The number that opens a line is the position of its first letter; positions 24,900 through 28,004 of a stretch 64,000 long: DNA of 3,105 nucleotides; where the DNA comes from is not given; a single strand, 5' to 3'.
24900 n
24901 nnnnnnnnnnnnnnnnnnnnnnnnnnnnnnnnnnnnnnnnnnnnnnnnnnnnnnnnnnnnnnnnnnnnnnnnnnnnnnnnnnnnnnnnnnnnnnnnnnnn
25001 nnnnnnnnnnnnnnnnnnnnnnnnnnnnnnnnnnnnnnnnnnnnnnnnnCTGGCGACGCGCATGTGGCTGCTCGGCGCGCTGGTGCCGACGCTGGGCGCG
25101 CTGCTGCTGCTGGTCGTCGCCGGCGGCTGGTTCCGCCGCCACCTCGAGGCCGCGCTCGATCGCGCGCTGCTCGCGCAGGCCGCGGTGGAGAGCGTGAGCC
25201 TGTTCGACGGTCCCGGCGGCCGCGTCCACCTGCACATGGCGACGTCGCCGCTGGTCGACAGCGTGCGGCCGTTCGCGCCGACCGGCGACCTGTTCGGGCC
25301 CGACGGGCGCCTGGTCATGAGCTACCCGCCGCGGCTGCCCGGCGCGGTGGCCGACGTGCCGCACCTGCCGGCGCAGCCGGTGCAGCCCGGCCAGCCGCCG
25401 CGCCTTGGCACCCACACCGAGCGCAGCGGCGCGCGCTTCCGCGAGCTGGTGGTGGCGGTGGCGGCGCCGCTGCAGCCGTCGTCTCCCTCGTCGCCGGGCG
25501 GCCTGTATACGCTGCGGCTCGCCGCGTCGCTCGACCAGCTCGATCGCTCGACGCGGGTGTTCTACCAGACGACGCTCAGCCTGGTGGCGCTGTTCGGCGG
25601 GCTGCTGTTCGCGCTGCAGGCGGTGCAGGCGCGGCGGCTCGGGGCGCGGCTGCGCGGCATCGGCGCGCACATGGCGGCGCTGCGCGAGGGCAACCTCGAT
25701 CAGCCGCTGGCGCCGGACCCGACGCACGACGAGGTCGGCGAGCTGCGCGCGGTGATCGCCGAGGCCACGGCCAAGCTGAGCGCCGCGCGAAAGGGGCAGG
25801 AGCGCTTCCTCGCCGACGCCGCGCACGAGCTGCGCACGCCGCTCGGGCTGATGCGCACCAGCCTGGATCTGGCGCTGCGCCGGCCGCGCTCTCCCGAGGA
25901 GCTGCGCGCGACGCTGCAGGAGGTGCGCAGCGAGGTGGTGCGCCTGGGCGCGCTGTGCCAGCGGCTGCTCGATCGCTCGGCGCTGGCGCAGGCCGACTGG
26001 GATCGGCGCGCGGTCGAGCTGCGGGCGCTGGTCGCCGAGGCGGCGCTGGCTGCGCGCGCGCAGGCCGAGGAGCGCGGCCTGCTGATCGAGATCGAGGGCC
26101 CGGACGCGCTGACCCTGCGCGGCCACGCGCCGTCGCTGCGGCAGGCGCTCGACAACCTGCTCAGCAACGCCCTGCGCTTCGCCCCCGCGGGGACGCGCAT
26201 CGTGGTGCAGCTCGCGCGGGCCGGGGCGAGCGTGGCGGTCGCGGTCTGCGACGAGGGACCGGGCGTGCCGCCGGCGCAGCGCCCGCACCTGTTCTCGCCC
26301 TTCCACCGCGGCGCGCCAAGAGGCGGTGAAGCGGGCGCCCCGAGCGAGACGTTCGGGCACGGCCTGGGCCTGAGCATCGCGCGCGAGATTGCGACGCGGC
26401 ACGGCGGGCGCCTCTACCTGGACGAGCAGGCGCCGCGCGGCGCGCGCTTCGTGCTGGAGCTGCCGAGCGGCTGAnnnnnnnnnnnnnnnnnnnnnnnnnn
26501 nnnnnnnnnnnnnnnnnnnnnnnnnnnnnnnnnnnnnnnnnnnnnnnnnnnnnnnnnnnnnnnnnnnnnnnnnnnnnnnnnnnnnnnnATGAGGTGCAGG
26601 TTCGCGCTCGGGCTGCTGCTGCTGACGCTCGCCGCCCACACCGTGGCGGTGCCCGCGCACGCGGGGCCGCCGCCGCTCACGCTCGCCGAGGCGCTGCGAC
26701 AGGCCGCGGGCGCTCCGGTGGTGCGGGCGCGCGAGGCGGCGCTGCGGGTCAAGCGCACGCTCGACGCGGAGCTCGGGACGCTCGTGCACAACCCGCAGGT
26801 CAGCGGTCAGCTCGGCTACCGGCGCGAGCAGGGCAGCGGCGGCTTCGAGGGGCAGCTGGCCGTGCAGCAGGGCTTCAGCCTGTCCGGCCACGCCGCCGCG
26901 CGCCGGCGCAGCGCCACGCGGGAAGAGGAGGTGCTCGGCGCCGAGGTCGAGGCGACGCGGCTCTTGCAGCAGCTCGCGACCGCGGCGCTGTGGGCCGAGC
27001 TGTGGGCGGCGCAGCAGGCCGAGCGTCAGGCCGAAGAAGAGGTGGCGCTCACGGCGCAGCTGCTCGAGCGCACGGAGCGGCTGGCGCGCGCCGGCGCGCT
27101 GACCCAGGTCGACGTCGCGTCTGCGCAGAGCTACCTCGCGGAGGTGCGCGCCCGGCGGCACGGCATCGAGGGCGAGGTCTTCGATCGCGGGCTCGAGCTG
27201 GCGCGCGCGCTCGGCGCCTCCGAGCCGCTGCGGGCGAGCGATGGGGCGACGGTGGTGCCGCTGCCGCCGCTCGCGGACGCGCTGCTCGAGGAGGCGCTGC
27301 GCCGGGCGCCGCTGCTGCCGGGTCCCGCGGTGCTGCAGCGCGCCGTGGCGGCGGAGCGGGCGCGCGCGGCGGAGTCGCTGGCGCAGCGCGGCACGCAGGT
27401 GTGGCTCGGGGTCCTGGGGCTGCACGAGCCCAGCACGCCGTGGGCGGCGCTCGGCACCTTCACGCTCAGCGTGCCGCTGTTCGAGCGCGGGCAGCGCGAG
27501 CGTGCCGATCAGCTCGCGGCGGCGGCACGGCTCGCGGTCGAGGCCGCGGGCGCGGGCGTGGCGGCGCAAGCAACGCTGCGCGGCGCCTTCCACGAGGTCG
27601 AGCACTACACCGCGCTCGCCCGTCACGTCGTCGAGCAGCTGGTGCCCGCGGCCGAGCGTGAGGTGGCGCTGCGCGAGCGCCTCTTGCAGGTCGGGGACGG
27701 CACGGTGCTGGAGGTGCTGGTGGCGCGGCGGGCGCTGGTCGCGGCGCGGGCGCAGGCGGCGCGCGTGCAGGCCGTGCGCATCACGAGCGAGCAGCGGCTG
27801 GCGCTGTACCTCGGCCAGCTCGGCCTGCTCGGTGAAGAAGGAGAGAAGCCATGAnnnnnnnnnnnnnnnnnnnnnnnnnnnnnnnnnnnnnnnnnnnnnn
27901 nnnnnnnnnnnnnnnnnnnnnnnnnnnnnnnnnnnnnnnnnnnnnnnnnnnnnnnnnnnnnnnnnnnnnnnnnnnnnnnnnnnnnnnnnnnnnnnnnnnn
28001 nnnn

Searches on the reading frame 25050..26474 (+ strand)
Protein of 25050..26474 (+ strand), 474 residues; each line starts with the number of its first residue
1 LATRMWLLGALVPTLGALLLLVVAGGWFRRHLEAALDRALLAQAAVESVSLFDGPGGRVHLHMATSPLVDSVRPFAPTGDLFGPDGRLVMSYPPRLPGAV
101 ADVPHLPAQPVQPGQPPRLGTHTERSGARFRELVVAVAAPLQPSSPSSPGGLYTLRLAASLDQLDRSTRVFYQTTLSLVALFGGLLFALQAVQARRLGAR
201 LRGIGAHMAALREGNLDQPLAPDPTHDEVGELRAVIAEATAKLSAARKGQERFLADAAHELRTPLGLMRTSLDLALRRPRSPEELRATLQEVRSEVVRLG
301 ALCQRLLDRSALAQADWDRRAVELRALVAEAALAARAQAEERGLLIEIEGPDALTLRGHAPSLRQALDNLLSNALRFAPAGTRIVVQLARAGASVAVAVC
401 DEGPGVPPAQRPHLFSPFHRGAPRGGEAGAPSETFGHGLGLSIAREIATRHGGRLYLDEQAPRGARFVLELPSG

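Call 9: search_protein_families(library=pfam, proteins=[window:25064-26329:+])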
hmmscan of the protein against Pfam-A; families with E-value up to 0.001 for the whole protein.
window:25064-26329:+ (421 aa): 0 families

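Call 32: search_protein_families(library=pfam, proteins=[window:25050-26474:+], max_evalue=0.00001)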
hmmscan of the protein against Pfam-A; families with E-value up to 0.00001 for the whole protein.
window:25050-26474:+ (474 aa): 3 families
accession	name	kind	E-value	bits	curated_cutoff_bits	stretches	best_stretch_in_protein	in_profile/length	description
PF02518.31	HATPase_c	-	2e-25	89.8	26.4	1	360-472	3-108/111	Histidine kinase-, DNA gyrase B-, and HSP90-like ATPase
PF00512.31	HisKA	-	1.6e-12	47.7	26.9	1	250-311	2-62/66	His Kinase A (phospho-acceptor) domain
PF00672.30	HAMP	-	3e-06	27.9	25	1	194-232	3-40/53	HAMP domain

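Call 34: search_protein_families(library=ncbifam, proteins=[window:25050-26474:+], max_evalue=0.00001)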
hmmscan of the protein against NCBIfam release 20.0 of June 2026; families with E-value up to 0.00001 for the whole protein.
window:25050-26474:+ (474 aa): 70 families (the best 25 are shown)
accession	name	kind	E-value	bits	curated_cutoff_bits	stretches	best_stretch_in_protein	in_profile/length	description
TIGR01386.1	cztS_silS_copS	subfamily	1.7e-50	172.4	292.55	1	165-472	155-457/457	heavy metal sensor histidine kinase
NF008312.0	PRK11100.1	equivalog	1.6e-36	126.2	356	1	174-472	183-473/477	two-component system sensor histidine kinase CreC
TIGR02966.1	phoR_proteo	equivalog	1.6e-34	119.4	334.2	1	243-469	107-331/333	phosphate regulon sensor histidine kinase PhoR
NF012163.2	BaeS_SmeS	equivalog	3.7e-33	115.1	500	1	185-472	175-457/457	sensor histidine kinase efflux regulator BaeS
NF040691.1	MtrAB_MtrB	equivalog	1.9e-32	112.9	450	1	129-472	148-491/507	MtrAB system histidine kinase MtrB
NF007345.0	PRK09835.1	subfamily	2.1e-32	112.3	423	1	190-473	202-480/482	Cu(+)/Ag(+) sensor histidine kinase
NF041880.1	EPS_EpsF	equivalog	5.8e-32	110.8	900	1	239-463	263-481/492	response regulator EpsF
NF058527.1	HistKinChvGCaul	equivalog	3e-30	105.4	740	1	226-473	282-533/535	two-component sensor histidine kinase ChvG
NF041735.1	hist_kin_RppB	equivalog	4.2e-30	104.9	400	1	249-472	215-438/438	two-component system sensor histidine kinase RppB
NF046044.1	PnpS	equivalog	6.5e-30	104.4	400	1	241-472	161-390/390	two-component system histidine kinase PnpS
NF007007.0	PRK09470.1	equivalog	6.2e-27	94.6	486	1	226-472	221-458/463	envelope stress sensor histidine kinase CpxA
NF007837.0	PRK10549.1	equivalog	9.6e-27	93.8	603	1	178-472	169-457/466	envelope stress sensor histidine kinase BaeS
NF006800.0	PRK09303.1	equivalog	1.4e-26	93.3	342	1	240-472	141-376/383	histidine kinase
NF008025.0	PRK10755.1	equivalog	1.7e-26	92.8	314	1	177-465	73-348/362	two-component system sensor histidine kinase PmrB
NF007898.0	PRK10604.1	equivalog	1.1e-25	90.8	478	1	229-473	194-423/433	two-component system sensor histidine kinase RstB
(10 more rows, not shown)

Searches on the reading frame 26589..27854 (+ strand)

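Call 9: search_protein_families(library=pfam, proteins=[window:26589-27854:+])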
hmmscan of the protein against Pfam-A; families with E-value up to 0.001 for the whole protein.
window:26589-27854:+ (421 aa): 1 family
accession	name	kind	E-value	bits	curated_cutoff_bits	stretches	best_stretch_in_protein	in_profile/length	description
PF02321.23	OEP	-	1.9e-17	64.1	22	2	33-191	2-169/187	Outer membrane efflux protein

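Call 34: search_protein_families(library=ncbifam, proteins=[window:26589-27854:+], max_evalue=0.00001)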
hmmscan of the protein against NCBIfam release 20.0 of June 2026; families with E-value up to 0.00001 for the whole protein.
window:26589-27854:+ (421 aa): 2 families
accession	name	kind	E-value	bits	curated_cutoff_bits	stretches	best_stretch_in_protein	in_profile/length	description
TIGR01845.1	outer_NodT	subfamily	1.1e-10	41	210.05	0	87-211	127-251/460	efflux transporter outer membrane subunit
TIGR01844.1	type_I_sec_TolC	subfamily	4.9e-08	32.4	225.15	1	28-259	17-241/414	TolC family outer membrane protein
